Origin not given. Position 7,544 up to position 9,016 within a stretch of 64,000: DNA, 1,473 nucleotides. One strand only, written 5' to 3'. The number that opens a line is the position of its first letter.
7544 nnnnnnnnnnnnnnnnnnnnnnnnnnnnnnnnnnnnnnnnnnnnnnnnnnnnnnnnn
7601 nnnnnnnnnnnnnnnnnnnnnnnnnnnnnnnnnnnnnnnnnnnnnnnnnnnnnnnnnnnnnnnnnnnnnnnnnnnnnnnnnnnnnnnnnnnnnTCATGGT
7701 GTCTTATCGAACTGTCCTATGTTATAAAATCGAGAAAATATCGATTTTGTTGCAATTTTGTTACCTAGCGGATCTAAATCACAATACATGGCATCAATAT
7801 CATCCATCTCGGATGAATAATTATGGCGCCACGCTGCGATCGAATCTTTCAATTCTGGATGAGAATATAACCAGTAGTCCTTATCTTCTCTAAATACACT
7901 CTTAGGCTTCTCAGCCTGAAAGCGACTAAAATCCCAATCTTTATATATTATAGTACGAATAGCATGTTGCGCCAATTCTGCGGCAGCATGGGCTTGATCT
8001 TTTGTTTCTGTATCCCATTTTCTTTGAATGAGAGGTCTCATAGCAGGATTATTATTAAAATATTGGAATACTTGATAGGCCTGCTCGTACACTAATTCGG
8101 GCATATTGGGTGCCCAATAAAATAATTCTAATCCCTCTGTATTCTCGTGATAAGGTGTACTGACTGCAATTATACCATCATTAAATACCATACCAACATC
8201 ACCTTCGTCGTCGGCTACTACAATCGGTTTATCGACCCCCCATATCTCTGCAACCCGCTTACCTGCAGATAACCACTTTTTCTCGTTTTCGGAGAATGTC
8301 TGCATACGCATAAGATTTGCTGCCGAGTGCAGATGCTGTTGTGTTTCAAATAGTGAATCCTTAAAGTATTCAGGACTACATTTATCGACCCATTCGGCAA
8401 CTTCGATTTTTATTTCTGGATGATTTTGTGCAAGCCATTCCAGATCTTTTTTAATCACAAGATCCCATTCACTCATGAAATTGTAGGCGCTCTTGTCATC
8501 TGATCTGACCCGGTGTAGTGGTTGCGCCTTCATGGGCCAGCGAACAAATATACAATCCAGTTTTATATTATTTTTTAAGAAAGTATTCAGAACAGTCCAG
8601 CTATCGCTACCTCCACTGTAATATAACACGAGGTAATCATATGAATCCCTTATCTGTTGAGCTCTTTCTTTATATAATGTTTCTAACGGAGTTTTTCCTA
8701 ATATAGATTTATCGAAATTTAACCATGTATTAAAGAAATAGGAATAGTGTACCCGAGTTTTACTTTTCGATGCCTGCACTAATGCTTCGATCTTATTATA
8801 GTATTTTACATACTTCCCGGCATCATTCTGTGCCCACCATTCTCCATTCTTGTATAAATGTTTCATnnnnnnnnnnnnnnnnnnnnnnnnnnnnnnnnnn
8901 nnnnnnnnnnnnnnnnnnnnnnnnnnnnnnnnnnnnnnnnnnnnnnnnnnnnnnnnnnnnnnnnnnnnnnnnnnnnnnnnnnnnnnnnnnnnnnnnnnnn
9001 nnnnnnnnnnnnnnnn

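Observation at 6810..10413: Radical-SAM/SPASM enzyme with PP-loop ATPase, secreted TctC-like binding protein and small acidic peptides in one phage operon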

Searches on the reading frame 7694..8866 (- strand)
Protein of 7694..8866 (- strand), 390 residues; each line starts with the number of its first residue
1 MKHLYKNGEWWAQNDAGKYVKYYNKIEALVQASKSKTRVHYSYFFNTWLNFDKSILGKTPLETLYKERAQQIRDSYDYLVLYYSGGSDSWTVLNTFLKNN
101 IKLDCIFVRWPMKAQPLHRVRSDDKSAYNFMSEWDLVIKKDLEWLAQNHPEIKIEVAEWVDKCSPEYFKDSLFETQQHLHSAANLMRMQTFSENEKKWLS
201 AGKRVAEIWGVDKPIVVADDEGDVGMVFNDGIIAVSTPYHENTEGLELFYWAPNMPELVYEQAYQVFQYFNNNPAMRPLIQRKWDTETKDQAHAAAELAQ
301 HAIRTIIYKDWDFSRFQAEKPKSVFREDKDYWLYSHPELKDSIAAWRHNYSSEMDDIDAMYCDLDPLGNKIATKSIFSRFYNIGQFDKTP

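Call 3: search_protein_families(library=pfam, proteins=[window:7694-8866:-], max_evalue=0.1)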
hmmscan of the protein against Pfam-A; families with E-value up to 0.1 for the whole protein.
window:7694-8866:- (390 aa): 1 family
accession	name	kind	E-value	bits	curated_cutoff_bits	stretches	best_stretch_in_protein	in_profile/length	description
PF04041.19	Glyco_hydro_130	-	0.059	12.7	26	0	6-84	156-235/320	beta-1,4-mannooligosaccharide phosphorylase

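Call 4: search_protein_families(library=ncbifam, proteins=[window:7694-8866:-], max_evalue=0.1)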
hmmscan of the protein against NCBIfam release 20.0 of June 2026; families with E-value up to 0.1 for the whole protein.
window:7694-8866:- (390 aa): 0 families

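Call 5: search_protein_families(library=phrogs, proteins=[window:7694-8866:-], max_evalue=0.01)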
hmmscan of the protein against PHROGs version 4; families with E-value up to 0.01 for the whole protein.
window:7694-8866:- (390 aa): 0 families

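Call 9: search_dna_similar(query=window:7694-8866:-, collection=phages, mode=protein, max_rows=30, max_evalue=0.001)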
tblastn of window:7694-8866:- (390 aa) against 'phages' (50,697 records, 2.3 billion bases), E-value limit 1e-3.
No match.

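Call 12: find_homologous_proteins(query=window:7694-8866:-, max_evalue=0.001)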
Query window:7694-8866:- (390 aa): 239 proteins with E <= 0.001 among 1200 candidates; the best 120 are listed.
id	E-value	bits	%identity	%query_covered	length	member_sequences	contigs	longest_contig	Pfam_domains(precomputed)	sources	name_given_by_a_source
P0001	1.3e-270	915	100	100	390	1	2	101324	-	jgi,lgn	jgi:hypothetical protein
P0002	3.6e-148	512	58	97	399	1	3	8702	-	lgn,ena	-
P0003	5.1e-126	439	53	94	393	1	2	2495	-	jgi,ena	jgi:hypothetical protein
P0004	8.3e-126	438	51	94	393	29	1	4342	-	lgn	-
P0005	8.0e-125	435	51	94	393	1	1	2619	-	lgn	-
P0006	1.2e-121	425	50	94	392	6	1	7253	-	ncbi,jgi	jgi:hypothetical protein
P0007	1.9e-120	421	50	94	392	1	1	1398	-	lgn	-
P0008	2.5e-118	414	48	95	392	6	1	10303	-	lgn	-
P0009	2.7e-118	414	53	87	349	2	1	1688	-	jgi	jgi:hypothetical protein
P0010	1.6e-114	401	50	94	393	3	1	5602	-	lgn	-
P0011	2.3e-112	394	47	96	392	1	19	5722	-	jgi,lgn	jgi:hypothetical protein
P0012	1.0e-101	359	43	96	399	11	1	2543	-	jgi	-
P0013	2.5e-101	358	45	94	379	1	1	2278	-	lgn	-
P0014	9.5e-101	356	44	96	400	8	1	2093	-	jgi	jgi:hypothetical protein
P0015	2.3e-100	355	46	94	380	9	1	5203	-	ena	-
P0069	4.5e-77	278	42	88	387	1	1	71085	-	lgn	-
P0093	5.1e-69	251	39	94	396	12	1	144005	-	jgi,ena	jgi:hypothetical protein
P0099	1.1e-67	247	41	87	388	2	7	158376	-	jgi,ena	jgi:hypothetical protein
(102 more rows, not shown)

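Call 16: find_encoding_contigs(protein=P0099, flank=7000, max_places=2)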
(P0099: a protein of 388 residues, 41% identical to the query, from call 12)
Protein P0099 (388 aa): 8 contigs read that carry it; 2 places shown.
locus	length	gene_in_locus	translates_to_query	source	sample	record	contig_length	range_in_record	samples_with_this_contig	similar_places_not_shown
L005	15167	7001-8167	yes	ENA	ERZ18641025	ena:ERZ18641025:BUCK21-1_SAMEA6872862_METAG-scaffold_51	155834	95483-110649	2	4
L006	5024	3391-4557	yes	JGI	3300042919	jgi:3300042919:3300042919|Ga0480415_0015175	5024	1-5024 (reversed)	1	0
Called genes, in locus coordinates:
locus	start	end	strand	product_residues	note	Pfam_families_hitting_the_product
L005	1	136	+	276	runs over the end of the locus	PF01227:GTP_cyclohydroI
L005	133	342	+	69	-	-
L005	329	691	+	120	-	-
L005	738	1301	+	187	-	PF05118:Asp_Arg_Hydrox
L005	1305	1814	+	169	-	-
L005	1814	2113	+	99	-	-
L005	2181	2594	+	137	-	PF01230:HIT (weak)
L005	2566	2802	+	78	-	-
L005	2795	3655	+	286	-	-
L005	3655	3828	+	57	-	-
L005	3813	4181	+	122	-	-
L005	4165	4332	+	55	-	-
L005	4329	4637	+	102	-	-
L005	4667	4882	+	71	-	-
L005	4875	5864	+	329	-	PF02739:5_3_exonuc_N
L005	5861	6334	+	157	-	-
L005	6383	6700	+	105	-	-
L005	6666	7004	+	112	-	-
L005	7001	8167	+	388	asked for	-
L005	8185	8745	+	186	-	-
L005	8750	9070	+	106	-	-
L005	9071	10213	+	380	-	PF00067:p450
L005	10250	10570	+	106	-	-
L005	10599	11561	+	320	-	-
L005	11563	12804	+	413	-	-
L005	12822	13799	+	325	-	PF03401:TctC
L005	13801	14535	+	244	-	PF05721:PhyH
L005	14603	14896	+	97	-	-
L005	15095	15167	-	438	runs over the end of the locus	-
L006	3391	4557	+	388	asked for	-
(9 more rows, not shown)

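Call 17: find_encoding_contigs(protein=P0093, flank=7000, max_places=2)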
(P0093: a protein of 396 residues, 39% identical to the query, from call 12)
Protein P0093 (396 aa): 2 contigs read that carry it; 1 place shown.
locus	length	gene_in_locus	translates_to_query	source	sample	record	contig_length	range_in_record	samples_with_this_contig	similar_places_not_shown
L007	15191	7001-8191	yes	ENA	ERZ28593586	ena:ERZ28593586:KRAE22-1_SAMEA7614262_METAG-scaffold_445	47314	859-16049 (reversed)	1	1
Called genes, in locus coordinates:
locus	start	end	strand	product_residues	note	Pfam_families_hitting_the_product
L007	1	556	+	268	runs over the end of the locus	PF03721:UDPG_MGDP_dh_N, PF00984:UDPG_MGDP_dh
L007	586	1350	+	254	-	PF01227:GTP_cyclohydroI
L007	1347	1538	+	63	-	-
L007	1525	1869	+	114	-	-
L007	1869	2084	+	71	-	-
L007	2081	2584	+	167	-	-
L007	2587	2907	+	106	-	-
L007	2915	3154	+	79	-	-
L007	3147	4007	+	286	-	-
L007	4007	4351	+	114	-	-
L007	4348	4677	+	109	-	-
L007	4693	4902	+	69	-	-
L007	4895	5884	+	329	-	PF02739:5_3_exonuc_N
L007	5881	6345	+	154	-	-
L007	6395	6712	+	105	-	-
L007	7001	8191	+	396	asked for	-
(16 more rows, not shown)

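Call 18: find_encoding_contigs(protein=P0069, flank=7000, max_places=2)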
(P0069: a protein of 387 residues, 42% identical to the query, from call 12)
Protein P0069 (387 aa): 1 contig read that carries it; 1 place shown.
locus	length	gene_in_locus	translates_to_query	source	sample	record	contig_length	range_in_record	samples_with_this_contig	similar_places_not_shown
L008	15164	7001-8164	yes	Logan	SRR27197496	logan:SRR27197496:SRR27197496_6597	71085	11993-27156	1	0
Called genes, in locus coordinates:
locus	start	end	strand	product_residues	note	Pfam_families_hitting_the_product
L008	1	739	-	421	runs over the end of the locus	-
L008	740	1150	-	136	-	PF02675:AdoMet_dc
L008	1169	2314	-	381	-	-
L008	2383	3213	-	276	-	PF00149:Metallophos, PF12850:Metallophos_2 (weak)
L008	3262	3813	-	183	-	PF07486:Hydrolase_2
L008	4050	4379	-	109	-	-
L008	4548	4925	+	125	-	PF01713:Smr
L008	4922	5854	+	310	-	PF03401:TctC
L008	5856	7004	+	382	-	-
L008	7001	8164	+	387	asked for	-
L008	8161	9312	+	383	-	-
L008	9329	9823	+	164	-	-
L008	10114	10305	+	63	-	-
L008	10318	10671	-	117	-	-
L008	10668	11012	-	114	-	-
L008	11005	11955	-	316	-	-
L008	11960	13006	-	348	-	PF09414:RNA_ligase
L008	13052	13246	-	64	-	-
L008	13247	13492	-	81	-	-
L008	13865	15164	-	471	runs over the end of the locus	PF11443:DUF2828, PF25043:DUF7788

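Call 22: search_solved_structures(query=A1, max_evalue=10, show_alignments=3)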
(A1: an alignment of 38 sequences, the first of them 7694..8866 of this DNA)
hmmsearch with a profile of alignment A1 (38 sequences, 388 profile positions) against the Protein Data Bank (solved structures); distinct sequences matched with E-value up to 10: 5.
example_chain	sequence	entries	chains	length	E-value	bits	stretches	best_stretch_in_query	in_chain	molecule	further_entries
3l20_A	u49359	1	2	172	0.049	16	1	233-275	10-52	Putative uncharacterized protein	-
5hfj_A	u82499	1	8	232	0.48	12.7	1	82-147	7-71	Adenine specific DNA methyltransferase (DpnA)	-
5hek_A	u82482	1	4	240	0.5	12.6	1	82-147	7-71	Adenine specific DNA methyltransferase (DpnA)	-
9nko_B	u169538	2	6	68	0.7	12.2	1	234-292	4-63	B3 affibody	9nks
5kef_A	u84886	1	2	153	1.3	11.3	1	244-275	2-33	PhnB protein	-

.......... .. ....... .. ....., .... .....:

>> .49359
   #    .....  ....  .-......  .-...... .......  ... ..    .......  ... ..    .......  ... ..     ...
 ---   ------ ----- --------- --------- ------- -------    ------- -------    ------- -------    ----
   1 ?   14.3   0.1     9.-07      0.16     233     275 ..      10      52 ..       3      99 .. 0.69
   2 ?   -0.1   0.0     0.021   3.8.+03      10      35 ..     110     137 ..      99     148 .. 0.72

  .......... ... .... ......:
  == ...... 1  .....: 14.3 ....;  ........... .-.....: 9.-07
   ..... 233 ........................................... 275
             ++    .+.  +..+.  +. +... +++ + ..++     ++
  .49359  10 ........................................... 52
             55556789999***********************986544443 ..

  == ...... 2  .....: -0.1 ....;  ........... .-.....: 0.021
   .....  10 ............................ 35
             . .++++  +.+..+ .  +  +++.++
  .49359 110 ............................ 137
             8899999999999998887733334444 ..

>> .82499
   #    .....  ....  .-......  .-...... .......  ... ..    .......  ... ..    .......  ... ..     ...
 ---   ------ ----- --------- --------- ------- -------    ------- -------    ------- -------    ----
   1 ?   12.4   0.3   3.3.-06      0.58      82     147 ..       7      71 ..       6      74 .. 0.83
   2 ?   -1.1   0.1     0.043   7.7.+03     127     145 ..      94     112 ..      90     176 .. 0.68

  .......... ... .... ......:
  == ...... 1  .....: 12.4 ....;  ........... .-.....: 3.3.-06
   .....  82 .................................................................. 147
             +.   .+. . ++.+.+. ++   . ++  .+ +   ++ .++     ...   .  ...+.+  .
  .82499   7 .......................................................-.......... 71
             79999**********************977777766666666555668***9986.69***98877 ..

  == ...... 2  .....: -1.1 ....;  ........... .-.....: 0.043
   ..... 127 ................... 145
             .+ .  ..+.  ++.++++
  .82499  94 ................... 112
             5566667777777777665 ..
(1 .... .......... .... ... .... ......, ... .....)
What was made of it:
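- Closest known: Asparagine synthetase B class: AsnB, beta-lactam synthetase, carbapenam synthetase, TsnB9. Different: There is no Pfam Asn_synthase hit and no PDB sequence hit (calls 3, 22).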

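Call 27: predict_structure(alignment_id=A1)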
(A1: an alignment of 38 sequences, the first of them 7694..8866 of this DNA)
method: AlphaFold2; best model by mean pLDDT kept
length: 390 residues; sequences in the alignment: 38
mean_pLDDT: 93.9   pTM: 0.92
mean pLDDT of the five models: 93.9, 93.1, 93.1, 92.3, 92.1
residues with pLDDT >= 90: 341; 70-90: 43; 50-70: 4; < 50: 2
segments of 3 or more residues with pLDDT < 50: none
pLDDT, mean of each block of 10 residues (from residue 1): 71 96 95 97 95 97 98 98 96 98 98 94 96 97 98 97 94 89 95 97 97 89 95 90 93 95 98 95 83 90 95 94 91 93 96 95 94 95 87
secondary structure, 60 per line:
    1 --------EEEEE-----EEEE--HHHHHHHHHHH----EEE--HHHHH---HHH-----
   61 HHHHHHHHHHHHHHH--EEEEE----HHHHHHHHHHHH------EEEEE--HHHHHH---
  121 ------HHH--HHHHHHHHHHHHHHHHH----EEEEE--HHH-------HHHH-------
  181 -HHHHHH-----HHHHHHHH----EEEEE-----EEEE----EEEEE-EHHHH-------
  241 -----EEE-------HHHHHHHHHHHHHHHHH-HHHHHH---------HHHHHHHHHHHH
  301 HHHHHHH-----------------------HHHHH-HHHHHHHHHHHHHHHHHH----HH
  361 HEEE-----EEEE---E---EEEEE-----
elements in order: E9-13 E19-22 H25-35 E40-42 H45-49 H61-75 E78-82 H87-98 E105-109 H112-117 H132-148 E153-157 H170-173 H182-187 H193-200 E205-209 E215-218 E223-227 H230-233 E246-248 H256-272 H274-279 H289-307 H331-335 H337-354 E362-364 E370-373 E381-385
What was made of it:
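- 7694..8866 (-): ASN: a stand-alone AsnB-type PP-loop synthetase-domain protein with no glutaminase domain. The PP-loop SGGSDS is at 8600-8617. AF2 pLDDT 93.9 (call 27).
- On Asparagine synthetase B (class II amidotransferase, PF00733): The protein is 390 aa. Only about 60 residues, a small beta-hairpin and helix, precede the PP-loop domain (call 27).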

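Call 29: search_protein_families(library=pfam, proteins=[L005:8185-8745:+, L005:8750-9070:+, L005:10250-10570:+, L005:10599-11561:+, L005:11563-12804:+, L005:12822-13799:+, L008:5856-7004:+, L008:8161-9312:+, L008:9329-9823:+], max_evalue=0.1)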
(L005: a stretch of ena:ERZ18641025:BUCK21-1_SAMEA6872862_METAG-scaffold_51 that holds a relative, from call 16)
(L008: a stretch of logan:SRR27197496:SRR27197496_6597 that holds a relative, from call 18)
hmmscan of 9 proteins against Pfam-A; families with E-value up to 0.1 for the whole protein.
L005:8185-8745:+ (186 aa): 2 families
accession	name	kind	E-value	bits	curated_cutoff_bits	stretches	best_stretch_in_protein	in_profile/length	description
PF23577.1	LysM_RLK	-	0.048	14.1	27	1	159-175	21-37/44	LysM domain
PF07847.18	PCO_ADO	-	0.095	12.6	27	0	60-96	33-69/201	PCO_ADO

L005:8750-9070:+ (106 aa): 0 families

L005:10250-10570:+ (106 aa): 1 family
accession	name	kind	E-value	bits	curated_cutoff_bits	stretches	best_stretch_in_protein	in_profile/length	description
PF14485.11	DUF4431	-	0.1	12.9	24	0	27-48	11-32/48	Domain of unknown function (DUF4431)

L005:10599-11561:+ (320 aa): 0 families

L005:11563-12804:+ (413 aa): 0 families

L005:12822-13799:+ (325 aa): 2 families
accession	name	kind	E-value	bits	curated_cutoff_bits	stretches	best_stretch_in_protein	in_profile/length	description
PF03401.19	TctC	-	2.8e-57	194.8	27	1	46-317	1-273/274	Tripartite tricarboxylate transporter family receptor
PF13416.11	SBP_bac_8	-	0.017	15.4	27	1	111-155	83-129/279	Bacterial extracellular solute-binding protein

L008:5856-7004:+ (382 aa): 1 family
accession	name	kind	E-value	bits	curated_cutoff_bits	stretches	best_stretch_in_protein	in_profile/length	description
PF07985.18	SRR1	-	0.028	14.7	24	1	27-169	45-161/172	SRR1 domain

L008:8161-9312:+ (383 aa): 0 families

L008:9329-9823:+ (164 aa): 0 families

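Call 32: find_related_loci(query=A1, collection=viral_contigs, flank=10000)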
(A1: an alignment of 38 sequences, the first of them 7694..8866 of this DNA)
Query A1 (390 aa) in viral_contigs; peptide patterns used: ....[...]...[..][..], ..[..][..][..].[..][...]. (x = any residue, [..] = any of these).
455 stretches matched a pattern; 438 encode a relative of the query (tblastn E <= 1e-3); the best 80 are kept; 79 distinct loci.
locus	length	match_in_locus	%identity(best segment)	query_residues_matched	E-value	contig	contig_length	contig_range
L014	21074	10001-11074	45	24-384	3e-97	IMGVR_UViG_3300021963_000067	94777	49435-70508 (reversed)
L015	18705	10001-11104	42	21-385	1e-93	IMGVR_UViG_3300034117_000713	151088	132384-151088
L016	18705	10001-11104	42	21-385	1e-93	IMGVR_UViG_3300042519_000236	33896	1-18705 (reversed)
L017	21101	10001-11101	41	22-385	5e-91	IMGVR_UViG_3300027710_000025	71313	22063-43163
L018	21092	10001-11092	42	24-387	1e-90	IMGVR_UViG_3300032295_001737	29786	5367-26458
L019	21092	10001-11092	42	24-387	2e-89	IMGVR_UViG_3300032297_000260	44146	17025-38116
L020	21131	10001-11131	42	17-388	3e-89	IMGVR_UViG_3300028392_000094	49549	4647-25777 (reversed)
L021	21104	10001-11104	44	21-386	3e-87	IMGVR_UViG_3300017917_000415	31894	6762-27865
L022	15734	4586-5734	41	2-387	3e-85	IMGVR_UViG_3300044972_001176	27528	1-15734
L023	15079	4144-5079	47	57-358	2e-81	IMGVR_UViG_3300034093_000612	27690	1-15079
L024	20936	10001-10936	47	57-358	2e-81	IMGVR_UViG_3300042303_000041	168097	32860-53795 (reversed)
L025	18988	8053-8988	47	57-358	2e-81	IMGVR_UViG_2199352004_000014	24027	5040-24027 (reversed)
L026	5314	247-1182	47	57-358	2e-81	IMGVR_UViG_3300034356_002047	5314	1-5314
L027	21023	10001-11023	41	22-358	3e-81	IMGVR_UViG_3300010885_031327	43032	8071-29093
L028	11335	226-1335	38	22-386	4e-80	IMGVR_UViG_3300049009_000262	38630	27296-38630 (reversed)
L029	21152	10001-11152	40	22-386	4e-76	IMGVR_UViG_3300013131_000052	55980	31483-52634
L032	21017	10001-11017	40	20-355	3e-75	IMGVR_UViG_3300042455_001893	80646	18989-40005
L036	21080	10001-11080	37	21-386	1e-73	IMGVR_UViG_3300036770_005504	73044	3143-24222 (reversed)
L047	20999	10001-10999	38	5-341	5e-69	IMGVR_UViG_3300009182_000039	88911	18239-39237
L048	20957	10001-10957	40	21-341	3e-68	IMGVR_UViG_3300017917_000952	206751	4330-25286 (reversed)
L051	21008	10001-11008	40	1-338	3e-67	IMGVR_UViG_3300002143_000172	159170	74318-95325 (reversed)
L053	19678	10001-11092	36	20-362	4e-67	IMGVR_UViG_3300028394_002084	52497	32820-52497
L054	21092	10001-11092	36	20-362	4e-67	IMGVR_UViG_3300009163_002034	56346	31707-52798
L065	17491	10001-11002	37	5-341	1e-61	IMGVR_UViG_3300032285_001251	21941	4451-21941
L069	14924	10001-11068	35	24-361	3e-60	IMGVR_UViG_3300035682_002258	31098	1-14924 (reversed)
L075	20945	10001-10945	39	22-333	6e-57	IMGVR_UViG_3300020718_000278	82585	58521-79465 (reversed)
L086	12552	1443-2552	30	22-387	1e-49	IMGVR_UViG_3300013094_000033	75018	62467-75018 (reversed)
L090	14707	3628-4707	34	22-384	3e-46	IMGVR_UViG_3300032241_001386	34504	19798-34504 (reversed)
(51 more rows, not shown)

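Call 38: search_protein_families(library=pfam, proteins=[L032:13834-14601:+, L054:8175-9095:+, L065:9427-10005:+, L053:11164-11478:+, L069:7554-9026:+, L090:6769-8058:+, L047:18054-18896:+, L048:13997-14761:-, L051:5394-6359:+, L036:15625-16548:+], max_evalue=0.01)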
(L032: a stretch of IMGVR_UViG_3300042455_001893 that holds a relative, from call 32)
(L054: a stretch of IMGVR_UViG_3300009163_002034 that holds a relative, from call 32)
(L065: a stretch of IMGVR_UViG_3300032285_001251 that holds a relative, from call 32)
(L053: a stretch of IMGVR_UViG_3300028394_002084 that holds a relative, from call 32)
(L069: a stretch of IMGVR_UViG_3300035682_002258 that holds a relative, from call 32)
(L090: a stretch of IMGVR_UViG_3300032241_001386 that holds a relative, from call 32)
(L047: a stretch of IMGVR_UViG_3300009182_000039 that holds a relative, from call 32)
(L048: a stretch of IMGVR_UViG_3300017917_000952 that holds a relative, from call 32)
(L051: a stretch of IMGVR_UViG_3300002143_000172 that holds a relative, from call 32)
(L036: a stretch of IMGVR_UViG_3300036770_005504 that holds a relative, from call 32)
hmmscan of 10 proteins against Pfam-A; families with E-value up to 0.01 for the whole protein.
L032:13834-14601:+ (255 aa): 1 family
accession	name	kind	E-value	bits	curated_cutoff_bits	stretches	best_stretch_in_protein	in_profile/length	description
PF00487.30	FA_desaturase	-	5.7e-15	56.2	29.7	1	33-228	5-225/253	Fatty acid desaturase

L054:8175-9095:+ (306 aa): 2 families
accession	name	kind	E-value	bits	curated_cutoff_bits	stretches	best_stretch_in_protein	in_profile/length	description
PF06508.19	QueC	-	1.3e-05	25.2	22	1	66-128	4-66/210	Queuosine biosynthesis protein QueC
PF03054.22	tRNA_Me_trans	-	0.0025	17.9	20.6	1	66-130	5-77/202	tRNA methyl transferase HUP domain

L065:9427-10005:+ (192 aa): 0 families

L053:11164-11478:+ (104 aa): 0 families

L069:7554-9026:+ (490 aa): 1 family
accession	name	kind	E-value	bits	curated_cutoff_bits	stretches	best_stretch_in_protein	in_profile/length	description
PF04055.27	Radical_SAM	-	2e-14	54.5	29.5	1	184-354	1-166/166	Radical SAM superfamily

L090:6769-8058:+ (429 aa): 1 family
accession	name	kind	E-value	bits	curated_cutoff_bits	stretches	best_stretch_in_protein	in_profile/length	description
PF04055.27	Radical_SAM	-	8.7e-08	32.9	29.5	1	127-262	2-129/166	Radical SAM superfamily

L047:18054-18896:+ (280 aa): 2 families
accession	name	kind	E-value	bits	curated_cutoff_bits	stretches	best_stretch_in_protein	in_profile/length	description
PF00355.32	Rieske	-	5.1e-08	33.2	20.3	1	27-77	28-78/88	Rieske [2Fe-2S] domain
PF00848.25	Ring_hydroxyl_A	-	0.0072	16.7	24.9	0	167-275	88-203/208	Ring hydroxylating alpha subunit (catalytic domain)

L048:13997-14761:- (254 aa): 0 families

L051:5394-6359:+ (321 aa): 0 families

L036:15625-16548:+ (307 aa): 1 family
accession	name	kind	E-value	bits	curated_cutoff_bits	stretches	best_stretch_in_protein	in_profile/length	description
PF00155.27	Aminotran_1_2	-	0.0033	17.1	19.7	1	133-219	147-240/361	Aminotransferase class I and II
